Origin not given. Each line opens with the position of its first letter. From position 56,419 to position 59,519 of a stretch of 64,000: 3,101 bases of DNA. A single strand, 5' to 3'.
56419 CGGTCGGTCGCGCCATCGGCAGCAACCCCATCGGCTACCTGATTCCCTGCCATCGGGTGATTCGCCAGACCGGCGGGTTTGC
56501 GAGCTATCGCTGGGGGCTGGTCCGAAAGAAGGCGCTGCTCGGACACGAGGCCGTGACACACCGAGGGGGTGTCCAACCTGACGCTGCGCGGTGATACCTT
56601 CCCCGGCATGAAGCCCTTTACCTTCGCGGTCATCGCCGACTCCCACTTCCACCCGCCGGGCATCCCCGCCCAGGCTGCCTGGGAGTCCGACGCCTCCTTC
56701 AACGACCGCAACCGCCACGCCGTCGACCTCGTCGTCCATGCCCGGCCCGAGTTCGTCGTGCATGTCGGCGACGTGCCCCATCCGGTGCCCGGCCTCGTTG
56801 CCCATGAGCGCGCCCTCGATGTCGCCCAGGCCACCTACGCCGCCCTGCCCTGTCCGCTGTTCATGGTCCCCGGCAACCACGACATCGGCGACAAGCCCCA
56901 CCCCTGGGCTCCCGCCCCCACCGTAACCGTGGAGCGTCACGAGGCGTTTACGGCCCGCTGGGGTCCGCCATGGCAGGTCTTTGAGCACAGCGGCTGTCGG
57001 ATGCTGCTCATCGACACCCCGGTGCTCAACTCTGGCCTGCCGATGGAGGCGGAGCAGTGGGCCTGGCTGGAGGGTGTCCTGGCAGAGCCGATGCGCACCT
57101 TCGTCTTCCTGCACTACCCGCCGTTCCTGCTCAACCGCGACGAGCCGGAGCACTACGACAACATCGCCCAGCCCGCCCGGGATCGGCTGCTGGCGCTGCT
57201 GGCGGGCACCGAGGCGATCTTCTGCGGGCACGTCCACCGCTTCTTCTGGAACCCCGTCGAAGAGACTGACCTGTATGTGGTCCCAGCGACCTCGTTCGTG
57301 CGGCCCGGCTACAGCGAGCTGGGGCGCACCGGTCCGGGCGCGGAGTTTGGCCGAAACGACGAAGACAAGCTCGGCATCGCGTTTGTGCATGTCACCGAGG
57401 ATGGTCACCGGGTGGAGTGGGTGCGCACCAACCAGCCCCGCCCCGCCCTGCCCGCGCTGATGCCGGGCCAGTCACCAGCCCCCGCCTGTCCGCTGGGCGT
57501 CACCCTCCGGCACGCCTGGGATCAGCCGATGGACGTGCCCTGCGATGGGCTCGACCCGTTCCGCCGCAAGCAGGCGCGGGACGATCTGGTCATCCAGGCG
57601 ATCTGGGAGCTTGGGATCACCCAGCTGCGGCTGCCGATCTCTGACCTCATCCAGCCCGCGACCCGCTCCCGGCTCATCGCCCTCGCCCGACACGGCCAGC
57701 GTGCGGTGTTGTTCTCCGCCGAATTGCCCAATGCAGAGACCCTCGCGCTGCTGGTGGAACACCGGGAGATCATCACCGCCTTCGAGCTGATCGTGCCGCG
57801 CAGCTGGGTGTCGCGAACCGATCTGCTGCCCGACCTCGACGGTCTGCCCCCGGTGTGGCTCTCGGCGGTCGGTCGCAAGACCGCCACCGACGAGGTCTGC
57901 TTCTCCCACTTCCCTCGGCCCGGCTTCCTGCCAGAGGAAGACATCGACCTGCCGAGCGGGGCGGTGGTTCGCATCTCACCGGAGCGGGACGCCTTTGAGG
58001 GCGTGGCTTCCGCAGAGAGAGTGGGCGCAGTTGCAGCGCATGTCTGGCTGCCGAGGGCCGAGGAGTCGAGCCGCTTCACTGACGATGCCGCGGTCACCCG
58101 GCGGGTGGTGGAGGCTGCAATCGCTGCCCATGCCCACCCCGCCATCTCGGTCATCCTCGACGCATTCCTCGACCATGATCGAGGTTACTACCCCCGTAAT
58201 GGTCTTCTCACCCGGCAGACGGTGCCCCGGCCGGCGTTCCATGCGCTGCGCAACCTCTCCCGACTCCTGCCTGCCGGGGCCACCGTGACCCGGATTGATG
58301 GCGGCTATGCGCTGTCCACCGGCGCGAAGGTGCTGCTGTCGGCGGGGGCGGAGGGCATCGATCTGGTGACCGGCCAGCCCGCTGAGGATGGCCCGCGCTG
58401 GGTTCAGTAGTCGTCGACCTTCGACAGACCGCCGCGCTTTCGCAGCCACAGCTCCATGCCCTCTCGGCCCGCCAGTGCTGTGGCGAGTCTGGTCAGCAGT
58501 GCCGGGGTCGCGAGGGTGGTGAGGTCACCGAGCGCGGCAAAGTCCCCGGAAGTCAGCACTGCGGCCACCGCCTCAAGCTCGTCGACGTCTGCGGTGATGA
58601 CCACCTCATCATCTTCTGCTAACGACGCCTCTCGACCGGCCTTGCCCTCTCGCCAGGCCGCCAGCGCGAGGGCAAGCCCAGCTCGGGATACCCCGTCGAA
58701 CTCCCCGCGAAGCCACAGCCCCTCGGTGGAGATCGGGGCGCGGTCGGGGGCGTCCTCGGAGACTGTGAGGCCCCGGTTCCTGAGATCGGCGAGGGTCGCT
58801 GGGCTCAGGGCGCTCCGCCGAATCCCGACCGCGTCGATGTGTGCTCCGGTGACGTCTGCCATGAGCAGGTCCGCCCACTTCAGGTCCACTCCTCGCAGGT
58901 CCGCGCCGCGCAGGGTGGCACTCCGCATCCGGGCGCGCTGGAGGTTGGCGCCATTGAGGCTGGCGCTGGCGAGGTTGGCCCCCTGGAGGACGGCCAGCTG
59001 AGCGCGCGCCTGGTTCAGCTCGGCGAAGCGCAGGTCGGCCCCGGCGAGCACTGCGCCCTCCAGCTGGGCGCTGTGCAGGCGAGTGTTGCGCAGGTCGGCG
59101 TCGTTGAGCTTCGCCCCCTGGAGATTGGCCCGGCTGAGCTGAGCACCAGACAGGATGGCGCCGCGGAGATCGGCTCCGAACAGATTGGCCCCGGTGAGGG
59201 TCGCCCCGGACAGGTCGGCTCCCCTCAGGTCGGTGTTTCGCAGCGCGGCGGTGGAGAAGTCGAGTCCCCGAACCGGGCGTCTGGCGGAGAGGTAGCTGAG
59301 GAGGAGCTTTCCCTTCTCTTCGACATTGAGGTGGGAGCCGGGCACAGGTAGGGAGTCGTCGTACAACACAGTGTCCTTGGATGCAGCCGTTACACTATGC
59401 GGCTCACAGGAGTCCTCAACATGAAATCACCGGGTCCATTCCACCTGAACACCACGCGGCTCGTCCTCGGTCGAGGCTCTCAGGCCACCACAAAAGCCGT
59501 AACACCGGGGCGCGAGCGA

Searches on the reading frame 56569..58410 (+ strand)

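Call 7: search_protein_families(library=ncbifam, proteins=[window:56569-58410:+], max_evalue=0.01)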
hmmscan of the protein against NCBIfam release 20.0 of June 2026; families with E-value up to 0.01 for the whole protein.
window:56569-58410:+ (613 aa): 0 families

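Call 8: search_protein_families(library=pfam, proteins=[window:56569-58410:+], max_evalue=0.01)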
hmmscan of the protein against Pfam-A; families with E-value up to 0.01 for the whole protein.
window:56569-58410:+ (613 aa): 2 families
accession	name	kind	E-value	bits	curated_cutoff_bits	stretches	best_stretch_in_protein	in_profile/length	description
PF00149.33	Metallophos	-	1.1e-10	42.8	21.5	1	18-224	2-190/191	Calcineurin-like phosphoesterase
PF12850.12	Metallophos_2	-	2.5e-06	28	27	1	19-255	3-141/154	Calcineurin-like phosphoesterase superfamily domain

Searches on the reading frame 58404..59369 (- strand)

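Call 7: search_protein_families(library=ncbifam, proteins=[window:58404-59369:-], max_evalue=0.01)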
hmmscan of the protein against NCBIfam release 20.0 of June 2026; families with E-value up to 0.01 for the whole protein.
window:58404-59369:- (321 aa): 17 families
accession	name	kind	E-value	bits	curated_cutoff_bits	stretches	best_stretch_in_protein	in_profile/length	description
NF047416.1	penta_HetL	equivalog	3e-33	115.1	260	2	35-176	67-216/218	heterocyst differentiation pentapeptide repeat protein HetL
NF052603.1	penta_Alr5209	equivalog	1e-30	106.1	125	3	37-95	39-97/113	Alr5209 family pentapeptide repeat protein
NF011743.0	PRK15196.1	equivalog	3.9e-21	75.3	354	1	43-195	154-316/350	type III secretion system effector PipB2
NF011744.0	PRK15197.1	equivalog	1.6e-17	63.7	274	2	37-125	165-253/291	SPI-2 type III secretion system effector PipB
NF000349.1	mfpA_AE000516.2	equivalog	1e-16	61.3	360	2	35-113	86-164/183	pentapeptide repeat protein MfpA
NF000071.4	penta_rpt_QnrA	exception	3.6e-14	53.1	450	1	32-182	53-198/218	QnrA family quinolone resistance pentapeptide repeat protein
NF033086.2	penta_rpt_Qnr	equivalog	2.5e-13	50.2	240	1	30-180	45-195/211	Qnr family pentapeptide repeat protein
NF038182.1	penta_rpt_SmQnr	exception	9.6e-11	41.9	460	2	34-108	123-197/215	SmQnr family pentapeptide repeat protein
NF000421.1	penta_rpt_QnrVC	exception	2.8e-10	40.5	460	1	32-184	53-198/218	QnrVC family quinolone resistance pentapeptide repeat protein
NF000056.3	penta_rpt_QnrS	exception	7.4e-09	35.6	460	1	33-187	54-201/218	QnrS family quinolone resistance pentapeptide repeat protein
NF012152.0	penta_rpt_QnrC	exception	9.4e-09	35.6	500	1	35-169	56-190/221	QnrC family quinolone resistance pentapeptide repeat protein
NF000420.1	penta_rpt_QnrB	exception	5.8e-08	33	460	1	35-194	17-182/214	QnrB family quinolone resistance pentapeptide repeat protein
NF012151.0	penta_rpt_QnrAS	exception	8.4e-08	32.5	490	1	40-146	86-192/218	QnrAS family quinolone resistance pentapeptide repeat protein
NF000139.2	penta_rpt_QnrD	exception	2.4e-07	31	425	1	34-155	52-198/214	QnrD family quinolone resistance pentapeptide repeat protein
NF033375.2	penta_rpt_QnrE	exception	2.5e-07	30.9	480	1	36-186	18-174/214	QnrE family quinolone resistance pentapeptide repeat protein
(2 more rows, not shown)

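Call 8: search_protein_families(library=pfam, proteins=[window:58404-59369:-], max_evalue=0.01)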
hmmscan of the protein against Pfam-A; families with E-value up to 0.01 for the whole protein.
window:58404-59369:- (321 aa): 4 families
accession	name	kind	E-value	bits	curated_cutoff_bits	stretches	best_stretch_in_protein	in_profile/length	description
PF00805.28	Pentapeptide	-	6.3e-45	150.7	20.2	5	61-98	1-38/40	Pentapeptide repeats (8 copies)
PF13599.13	Pentapeptide_4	-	7.9e-12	45.5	38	2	55-121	10-76/78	Pentapeptide repeat region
PF13576.12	Pentapeptide_3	-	1.5e-11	44.8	27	1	44-86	2-47/48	Pentapeptide repeats (9 copies)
PF25296.1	Decapeptide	-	0.00063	20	45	0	115-184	4-73/74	Decapeptide repeat region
